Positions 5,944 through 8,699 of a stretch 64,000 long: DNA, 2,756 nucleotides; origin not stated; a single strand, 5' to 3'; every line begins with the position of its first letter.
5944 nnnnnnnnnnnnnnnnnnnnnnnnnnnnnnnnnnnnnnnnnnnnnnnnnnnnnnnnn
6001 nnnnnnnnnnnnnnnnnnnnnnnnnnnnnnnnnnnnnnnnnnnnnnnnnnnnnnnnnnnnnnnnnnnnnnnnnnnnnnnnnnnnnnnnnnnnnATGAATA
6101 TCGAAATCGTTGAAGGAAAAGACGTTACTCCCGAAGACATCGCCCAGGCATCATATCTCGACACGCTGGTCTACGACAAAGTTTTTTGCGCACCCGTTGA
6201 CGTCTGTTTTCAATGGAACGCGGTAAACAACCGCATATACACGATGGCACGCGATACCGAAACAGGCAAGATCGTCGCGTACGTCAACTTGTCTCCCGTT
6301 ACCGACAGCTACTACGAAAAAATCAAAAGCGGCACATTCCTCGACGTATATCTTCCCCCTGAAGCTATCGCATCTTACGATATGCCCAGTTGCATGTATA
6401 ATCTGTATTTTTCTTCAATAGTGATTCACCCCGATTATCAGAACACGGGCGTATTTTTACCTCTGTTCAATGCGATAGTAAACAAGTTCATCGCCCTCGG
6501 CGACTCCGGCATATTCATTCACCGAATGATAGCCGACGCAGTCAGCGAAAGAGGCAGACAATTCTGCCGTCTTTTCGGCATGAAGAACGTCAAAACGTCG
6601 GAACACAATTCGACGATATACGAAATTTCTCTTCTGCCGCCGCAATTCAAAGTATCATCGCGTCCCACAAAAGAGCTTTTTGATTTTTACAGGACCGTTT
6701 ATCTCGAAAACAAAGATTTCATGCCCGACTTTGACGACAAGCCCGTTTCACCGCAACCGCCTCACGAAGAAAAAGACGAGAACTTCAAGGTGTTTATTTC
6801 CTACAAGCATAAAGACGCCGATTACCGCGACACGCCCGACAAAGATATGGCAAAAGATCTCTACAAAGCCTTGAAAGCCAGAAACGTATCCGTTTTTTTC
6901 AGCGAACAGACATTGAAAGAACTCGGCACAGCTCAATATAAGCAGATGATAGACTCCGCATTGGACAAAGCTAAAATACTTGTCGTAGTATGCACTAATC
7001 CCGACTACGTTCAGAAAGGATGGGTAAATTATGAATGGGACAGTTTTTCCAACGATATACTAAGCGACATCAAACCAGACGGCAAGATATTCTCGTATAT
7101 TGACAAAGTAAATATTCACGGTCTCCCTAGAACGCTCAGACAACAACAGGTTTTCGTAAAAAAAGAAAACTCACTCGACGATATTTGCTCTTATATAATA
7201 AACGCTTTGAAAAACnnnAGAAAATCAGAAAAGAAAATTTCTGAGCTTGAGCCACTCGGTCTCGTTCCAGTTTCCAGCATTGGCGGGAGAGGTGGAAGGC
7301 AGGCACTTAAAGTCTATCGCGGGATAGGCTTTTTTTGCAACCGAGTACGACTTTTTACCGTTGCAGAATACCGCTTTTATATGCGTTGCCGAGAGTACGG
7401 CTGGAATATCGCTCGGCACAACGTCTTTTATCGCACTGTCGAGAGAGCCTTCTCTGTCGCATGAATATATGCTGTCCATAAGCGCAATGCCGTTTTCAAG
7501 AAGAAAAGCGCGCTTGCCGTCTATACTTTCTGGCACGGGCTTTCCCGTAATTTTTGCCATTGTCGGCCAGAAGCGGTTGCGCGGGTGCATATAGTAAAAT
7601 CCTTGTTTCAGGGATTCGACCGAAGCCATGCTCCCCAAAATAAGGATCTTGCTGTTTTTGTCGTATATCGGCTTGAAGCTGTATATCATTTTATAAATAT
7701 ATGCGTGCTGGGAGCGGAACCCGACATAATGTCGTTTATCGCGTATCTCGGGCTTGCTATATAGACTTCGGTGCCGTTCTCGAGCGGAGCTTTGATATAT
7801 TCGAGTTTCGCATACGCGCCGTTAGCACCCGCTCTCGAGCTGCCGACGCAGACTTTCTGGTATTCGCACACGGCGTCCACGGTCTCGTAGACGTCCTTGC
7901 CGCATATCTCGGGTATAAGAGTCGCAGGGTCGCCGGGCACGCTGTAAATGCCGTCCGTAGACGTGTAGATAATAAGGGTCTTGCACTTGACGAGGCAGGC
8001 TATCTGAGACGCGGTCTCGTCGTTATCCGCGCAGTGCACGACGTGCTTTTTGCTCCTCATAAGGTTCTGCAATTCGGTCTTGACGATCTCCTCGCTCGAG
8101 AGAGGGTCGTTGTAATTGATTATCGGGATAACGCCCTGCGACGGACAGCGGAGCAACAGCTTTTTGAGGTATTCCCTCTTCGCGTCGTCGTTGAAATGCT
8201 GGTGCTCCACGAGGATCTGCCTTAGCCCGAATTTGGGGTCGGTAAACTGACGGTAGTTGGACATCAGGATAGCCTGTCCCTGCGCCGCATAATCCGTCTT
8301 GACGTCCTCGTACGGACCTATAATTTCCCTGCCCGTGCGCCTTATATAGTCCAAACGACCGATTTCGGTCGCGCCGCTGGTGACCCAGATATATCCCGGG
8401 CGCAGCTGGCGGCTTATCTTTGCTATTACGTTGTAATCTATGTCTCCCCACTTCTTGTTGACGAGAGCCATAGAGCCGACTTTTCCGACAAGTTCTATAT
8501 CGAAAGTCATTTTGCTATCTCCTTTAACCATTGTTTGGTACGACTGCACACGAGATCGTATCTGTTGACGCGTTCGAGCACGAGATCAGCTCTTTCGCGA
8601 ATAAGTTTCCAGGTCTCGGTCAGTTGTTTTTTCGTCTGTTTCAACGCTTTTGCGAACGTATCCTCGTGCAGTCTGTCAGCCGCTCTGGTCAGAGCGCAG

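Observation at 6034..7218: GNAT-fold / TIR-domain fusion encoded as a stand-alone, self-promoted gene: candidate undescribed single-gene immune module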

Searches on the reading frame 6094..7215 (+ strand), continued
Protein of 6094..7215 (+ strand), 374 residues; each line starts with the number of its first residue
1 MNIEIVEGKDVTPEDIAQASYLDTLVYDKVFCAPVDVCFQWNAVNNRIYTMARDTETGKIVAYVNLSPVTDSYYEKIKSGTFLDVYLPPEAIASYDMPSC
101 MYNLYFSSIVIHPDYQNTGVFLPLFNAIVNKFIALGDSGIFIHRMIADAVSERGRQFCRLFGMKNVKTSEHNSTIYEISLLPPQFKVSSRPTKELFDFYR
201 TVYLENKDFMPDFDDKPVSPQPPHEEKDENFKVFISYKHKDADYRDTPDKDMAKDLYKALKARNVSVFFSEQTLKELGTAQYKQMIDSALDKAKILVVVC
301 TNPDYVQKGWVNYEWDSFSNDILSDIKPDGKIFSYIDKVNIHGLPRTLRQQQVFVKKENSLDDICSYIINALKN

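Call 72: search_dna_similar(query=window:6094-7215:+, collection=plasmids, mode=protein, max_evalue=0.001, max_rows=15)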
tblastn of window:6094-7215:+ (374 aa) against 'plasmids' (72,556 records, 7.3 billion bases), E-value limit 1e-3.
Records with a match: 110; places in all: 110; records where one place covers at least 80% of the query: 0.
Best place of each record, by identity: <60% 110.
By first word of the organism name: Escherichia 33; Citrobacter 29; Enterobacter 20; Klebsiella 14; Burkholderia 4; Aeromonas 3; Raoultella 3; Bdellovibrio 1; Achromobacter 1; Providencia 1; and 1 more.
By predicted mobility (MOB-suite, as given by PLSDB): conjugative 61; mobilizable 25; non-mobilizable 24.
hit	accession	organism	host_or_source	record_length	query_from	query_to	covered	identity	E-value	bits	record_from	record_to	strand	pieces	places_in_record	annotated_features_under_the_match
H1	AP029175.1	Bdellovibrio sp. HM001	Microbe,river water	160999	4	218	57%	31.6%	9e-27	119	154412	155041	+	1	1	hypothetical protein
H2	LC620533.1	Escherichia coli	Sus scrofa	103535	210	374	44%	25.9%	5e-6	56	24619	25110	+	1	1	hypothetical protein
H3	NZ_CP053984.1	Achromobacter pestifer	-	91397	210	372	44%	26.2%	9e-7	59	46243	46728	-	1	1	DUF1883 domain-containing protein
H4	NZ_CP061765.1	Escherichia coli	Bos taurus,Isolate,non-specified beef ...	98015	210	374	44%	25.3%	1e-5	55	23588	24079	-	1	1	none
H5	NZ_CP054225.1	Escherichia coli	Homo sapiens,urine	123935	210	374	44%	25.3%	1e-5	55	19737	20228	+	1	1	none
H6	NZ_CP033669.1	Burkholderia glumae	bacterial cell,diseased rice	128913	210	374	44%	24.7%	6e-7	59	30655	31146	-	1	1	DUF1883 domain-containing protein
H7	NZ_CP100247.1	Burkholderia glumae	cell culture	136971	210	374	44%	24.7%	6e-7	59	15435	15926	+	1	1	DUF1883 domain-containing protein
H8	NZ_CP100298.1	Burkholderia glumae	cell culture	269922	210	374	44%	24.7%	6e-7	59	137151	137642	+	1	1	DUF1883 domain-containing protein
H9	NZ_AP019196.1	Aeromonas caviae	-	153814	210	324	31%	29.8%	2e-6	57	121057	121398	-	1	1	DUF1883 domain-containing protein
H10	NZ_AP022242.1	Aeromonas caviae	-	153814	210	324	31%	29.8%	2e-6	57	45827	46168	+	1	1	DUF1883 domain-containing protein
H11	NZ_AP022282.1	Aeromonas veronii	-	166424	210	324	31%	29.8%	2e-6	57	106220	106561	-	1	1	DUF1883 domain-containing protein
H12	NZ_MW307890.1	Klebsiella pneumoniae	-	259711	210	324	31%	29.8%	2e-6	57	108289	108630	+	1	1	DUF1883 domain-containing protein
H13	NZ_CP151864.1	Citrobacter freundii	-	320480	210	324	31%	29.0%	6e-6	56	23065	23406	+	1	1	DUF1883 domain-containing protein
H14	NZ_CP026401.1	Escherichia coli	-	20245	210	324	31%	29.0%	7e-6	56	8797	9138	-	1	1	DUF1883 domain-containing protein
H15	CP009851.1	Enterobacter cloacae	sink drain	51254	210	324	31%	29.0%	7e-6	56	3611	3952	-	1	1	none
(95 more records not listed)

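Call 85: list_cluster_members(proteins=[P0021, P0013, P0005, P0068])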
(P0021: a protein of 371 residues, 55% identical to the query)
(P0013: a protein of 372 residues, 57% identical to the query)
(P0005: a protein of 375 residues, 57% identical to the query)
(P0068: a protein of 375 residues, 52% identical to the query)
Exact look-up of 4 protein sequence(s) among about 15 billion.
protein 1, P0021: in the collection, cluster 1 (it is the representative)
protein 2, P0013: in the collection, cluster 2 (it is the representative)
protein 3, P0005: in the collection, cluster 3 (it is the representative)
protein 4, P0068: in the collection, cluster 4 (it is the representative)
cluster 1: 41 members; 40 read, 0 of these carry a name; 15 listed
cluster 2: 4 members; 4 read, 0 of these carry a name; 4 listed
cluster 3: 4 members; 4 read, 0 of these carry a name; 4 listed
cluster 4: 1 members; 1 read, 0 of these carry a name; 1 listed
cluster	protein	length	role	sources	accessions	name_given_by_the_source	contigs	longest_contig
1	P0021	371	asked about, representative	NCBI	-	-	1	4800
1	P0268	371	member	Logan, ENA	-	-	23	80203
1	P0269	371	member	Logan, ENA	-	-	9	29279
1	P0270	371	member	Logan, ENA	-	-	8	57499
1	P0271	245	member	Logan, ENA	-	-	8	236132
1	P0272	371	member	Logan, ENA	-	-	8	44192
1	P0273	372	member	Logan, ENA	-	-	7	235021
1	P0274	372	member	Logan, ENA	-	-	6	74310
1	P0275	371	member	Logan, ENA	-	-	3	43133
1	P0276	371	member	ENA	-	-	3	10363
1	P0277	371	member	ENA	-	-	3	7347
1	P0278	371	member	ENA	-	-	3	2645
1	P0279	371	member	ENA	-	-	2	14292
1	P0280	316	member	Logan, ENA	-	-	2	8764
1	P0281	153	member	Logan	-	-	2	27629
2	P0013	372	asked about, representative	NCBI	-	-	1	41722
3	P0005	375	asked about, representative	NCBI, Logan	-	-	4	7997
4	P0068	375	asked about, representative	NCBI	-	-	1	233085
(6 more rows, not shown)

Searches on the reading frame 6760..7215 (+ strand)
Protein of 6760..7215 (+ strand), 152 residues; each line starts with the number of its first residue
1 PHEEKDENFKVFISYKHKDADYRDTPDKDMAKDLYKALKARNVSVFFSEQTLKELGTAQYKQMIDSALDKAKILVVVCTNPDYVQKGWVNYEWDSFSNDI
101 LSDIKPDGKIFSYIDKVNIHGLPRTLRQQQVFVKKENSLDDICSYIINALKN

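Call 52: predict_structure(alignment_id=A3)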
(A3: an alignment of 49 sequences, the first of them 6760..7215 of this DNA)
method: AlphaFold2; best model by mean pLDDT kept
length: 152 residues; sequences in the alignment: 49
mean_pLDDT: 93.9   pTM: 0.88
mean pLDDT of the five models: 93.9, 93.2, 92.6, 89.2, 87.5
residues with pLDDT >= 90: 139; 70-90: 7; 50-70: 3; < 50: 3
segments of 3 or more residues with pLDDT < 50: 1-3
pLDDT, mean of each block of 10 residues (from residue 1): 67 97 96 98 96 90 95 98 95 97 97 96 94 95 97 93
secondary structure, 60 per line:
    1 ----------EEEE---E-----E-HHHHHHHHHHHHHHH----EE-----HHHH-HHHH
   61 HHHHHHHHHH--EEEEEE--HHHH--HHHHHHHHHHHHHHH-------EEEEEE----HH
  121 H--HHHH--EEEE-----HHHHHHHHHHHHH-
elements in order: E11-14 H26-40 H52-55 H57-70 E73-78 H81-84 H87-101 E109-114 H124-127 E130-133 H139-151

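Call 56: fold_search(model_id=the predicted structure, library=pdb)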
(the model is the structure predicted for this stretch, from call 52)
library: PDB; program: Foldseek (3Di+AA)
matches with E <= 10: 1285; with E <= 0.001: 30
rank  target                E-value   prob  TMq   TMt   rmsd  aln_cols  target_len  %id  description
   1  7cm7_A                1.2e-05  1.00  0.60  0.17   4.6       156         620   17  NAD+-bound Sarm1 E642A in the self-inhibited state (released 2020-10-21)
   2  7cm6_A                1.2e-05  1.00  0.55  0.16   4.8       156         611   19  NAD+-bound Sarm1 in the self-inhibited state (released 2020-10-21)
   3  7cm5_A                4.4e-05  1.00  0.57  0.16   4.9       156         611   19  Full-length Sarm1 in a self-inhibited state (released 2020-10-21)
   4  7vu8                  6.9e-05  1.00  0.66  0.59   4.7       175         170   15  L7-Tir domain with bound ligand (released 2022-06-01)
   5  9mw2_B                1.1e-04  1.00  0.55  0.59   5.7       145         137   18  Structure of SARM1 TIR domain bound to G6831 (released 2026-02-04)
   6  6o0v_C                1.1e-04  1.00  0.55  0.59   5.1       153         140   18  Crystal structure of the TIR domain G601P mutant from human SARM1, crystal form 2 (released 2019-09-04)
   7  8p2m_B                1.4e-04  1.00  0.61  0.17   4.1       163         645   15  C. elegans TIR-1 protein. (released 2023-09-06)
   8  6o0u_A                1.4e-04  1.00  0.58  0.62   4.9       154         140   18  Crystal structure of the TIR domain H685A mutant from human SARM1 (released 2019-09-04)
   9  7djt_A                1.6e-04  1.00  0.60  0.17   5.1       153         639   20  Human SARM1 inhibitory state bounded with inhibitor dHNN (released 2021-05-19)
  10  9ugj_F                2.0e-04  1.00  0.57  0.62   4.8       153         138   18  Structure of SARM1 bound to SIR3-ADPR (released 2026-02-18)
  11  8p2l_I                2.0e-04  1.00  0.57  0.58   4.6       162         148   14  A CHIMERA construct containing human SARM1 ARM and SAM domains and C. elegans TIR domain. (released 2023-09-06)
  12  8d0g_B                2.2e-04  1.00  0.56  0.60   5.2       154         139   17  Human SARM1 TIR domain bound to NB-3-ADPRP (released 2022-09-21)
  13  6o0q_A                2.2e-04  1.00  0.56  0.60   5.2       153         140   17  Crystal structure of the TIR domain from human SARM1 in complex with ribose (released 2019-09-04)
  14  7anw_A                2.6e-04  1.00  0.60  0.17   4.8       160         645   18  hSARM1 NAD+ complex (released 2020-11-11)
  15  8qlp_E                3.0e-04  1.00  0.69  0.28   3.3       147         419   20  CryoEM structure of the RNA/DNA bound SPARTA (BabAgo/TIR-APAZ) tetrameric complex (released 2024-01-31)
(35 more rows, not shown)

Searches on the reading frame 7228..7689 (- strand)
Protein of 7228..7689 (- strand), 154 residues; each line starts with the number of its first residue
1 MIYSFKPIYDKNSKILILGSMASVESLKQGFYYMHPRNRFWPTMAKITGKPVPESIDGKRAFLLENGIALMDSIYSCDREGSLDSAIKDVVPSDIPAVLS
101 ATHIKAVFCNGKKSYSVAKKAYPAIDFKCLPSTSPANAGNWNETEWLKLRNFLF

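Call 24: search_protein_families(library=pfam, proteins=[window:7228-7689:-], max_evalue=0.01)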
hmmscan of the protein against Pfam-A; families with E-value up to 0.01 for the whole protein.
window:7228-7689:- (154 aa): 1 family
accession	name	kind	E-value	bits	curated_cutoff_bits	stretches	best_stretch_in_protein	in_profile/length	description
PF03167.25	UDG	-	4.5e-07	30.5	24.3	1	8-145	3-130/141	Uracil DNA glycosylase superfamily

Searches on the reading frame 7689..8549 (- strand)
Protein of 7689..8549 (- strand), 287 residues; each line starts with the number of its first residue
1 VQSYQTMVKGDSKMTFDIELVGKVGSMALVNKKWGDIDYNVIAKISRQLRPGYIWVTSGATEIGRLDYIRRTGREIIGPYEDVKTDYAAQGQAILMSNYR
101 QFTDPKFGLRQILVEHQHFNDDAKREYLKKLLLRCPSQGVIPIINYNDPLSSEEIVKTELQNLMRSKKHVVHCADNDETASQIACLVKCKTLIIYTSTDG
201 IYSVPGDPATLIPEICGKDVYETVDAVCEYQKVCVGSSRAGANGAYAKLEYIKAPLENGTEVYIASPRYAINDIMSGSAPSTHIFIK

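Call 24: search_protein_families(library=pfam, proteins=[window:7689-8549:-], max_evalue=0.01)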
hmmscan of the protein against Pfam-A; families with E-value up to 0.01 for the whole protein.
window:7689-8549:- (287 aa): 1 family
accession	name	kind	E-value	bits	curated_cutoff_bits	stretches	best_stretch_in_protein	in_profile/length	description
PF00696.33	AA_kinase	-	1.8e-13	51.3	24.9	1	85-266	75-234/234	Amino acid kinase family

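Call 38: find_related_loci(query=window:7689-8549:-, collection=genome_contigs, flank=8000)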
Query window:7689-8549:- (287 aa) in genome_contigs; peptide patterns used: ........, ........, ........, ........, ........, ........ (x = any residue, [..] = any of these).
128 stretches matched a pattern; 56 encode a relative of the query (tblastn E <= 1e-3); 55 distinct loci.
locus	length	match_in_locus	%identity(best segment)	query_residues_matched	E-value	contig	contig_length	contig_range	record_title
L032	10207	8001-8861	93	1-287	0e+0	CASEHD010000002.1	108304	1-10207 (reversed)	uncultured Christensenella sp. isolate B31_L2_392392_idba_bin.53 genome assembly, contig: B31_L2_392392_idba_bin.53.fa_s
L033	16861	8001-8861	93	1-287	0e+0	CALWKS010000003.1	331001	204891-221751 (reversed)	MAG: uncultured Christensenellaceae bacterium isolate BRZ_QI__bin43 genome assembly, contig: BRZ_QI__NODE_12_length_3310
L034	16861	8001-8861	93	1-287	0e+0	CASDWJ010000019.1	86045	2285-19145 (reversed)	uncultured Christensenella sp. isolate SI.B14.metabat-bins.169 genome assembly, contig: SI.B14.metabat-bins.169.fa_k141_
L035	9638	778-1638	92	1-287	0e+0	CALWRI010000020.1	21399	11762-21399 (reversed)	MAG: uncultured Christensenellaceae bacterium isolate BRZ_DG__bin109 genome assembly, contig: BRZ_DG__NODE_3265_length_2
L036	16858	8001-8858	92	1-286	0e+0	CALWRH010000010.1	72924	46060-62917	MAG: uncultured Christensenellaceae bacterium isolate BRZ_KS__bin118 genome assembly, contig: BRZ_KS__NODE_461_length_72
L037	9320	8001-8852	92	3-286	0e+0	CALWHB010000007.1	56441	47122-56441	MAG: uncultured Christensenellaceae bacterium isolate BRZ_AN__bin44 genome assembly, contig: BRZ_AN__NODE_843_length_564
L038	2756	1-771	92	31-287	5e-178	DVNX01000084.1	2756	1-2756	MAG TPA_asm: Candidatus Ornithoclostridium faecavium isolate 63 CHK106__C267903_L2756_ERR2241854, whole genome shotgun s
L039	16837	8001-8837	77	9-286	2e-148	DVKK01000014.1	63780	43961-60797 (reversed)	MAG TPA_asm: Candidatus Ornithoclostridium excrementipullorum isolate ChiW5-1639 ChiW5__C24090_L63780_SRR5506738, whole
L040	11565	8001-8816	79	15-286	2e-148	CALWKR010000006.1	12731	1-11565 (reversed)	MAG: uncultured Christensenellaceae bacterium isolate E09__bin257 genome assembly, contig: E09__k127_7148355, whole geno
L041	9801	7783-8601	77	14-286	2e-143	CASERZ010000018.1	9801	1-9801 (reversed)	uncultured Christensenella sp. isolate O73_L3_325325_idba_bin.69 genome assembly, contig: O73_L3_325325_idba_bin.69.fa_s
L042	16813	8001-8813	77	16-286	2e-143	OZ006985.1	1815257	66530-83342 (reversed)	MAG: uncultured Christensenellaceae bacterium isolate metabat2_pooled_hifiasm.1589 MAG genome assembly, chromosome: 1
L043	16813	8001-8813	77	16-286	2e-143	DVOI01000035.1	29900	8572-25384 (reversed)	MAG TPA_asm: Candidatus Ornithoclostridium faecigallinarum isolate ChiHcolR4-3946 ChiHcolR4__C106572_L29900_SRR6323285,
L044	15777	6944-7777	75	9-286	3e-141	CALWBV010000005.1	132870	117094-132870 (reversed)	MAG: uncultured Christensenellaceae bacterium isolate BRZ_KS__bin91 genome assembly, contig: BRZ_KS__NODE_116_length_132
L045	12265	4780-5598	72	14-286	2e-138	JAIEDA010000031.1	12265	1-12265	MAG: Clostridia bacterium isolate SC0386_comb_6 SC0386_comb_6_contig_31, whole genome shotgun sequence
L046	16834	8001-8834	71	10-287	2e-134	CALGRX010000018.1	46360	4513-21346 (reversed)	MAG TPA_asm: uncultured Clostridia bacterium isolate SRR6425761_bin.135_CONCOCT_v1.1_MAG genome assembly, contig: ERZ176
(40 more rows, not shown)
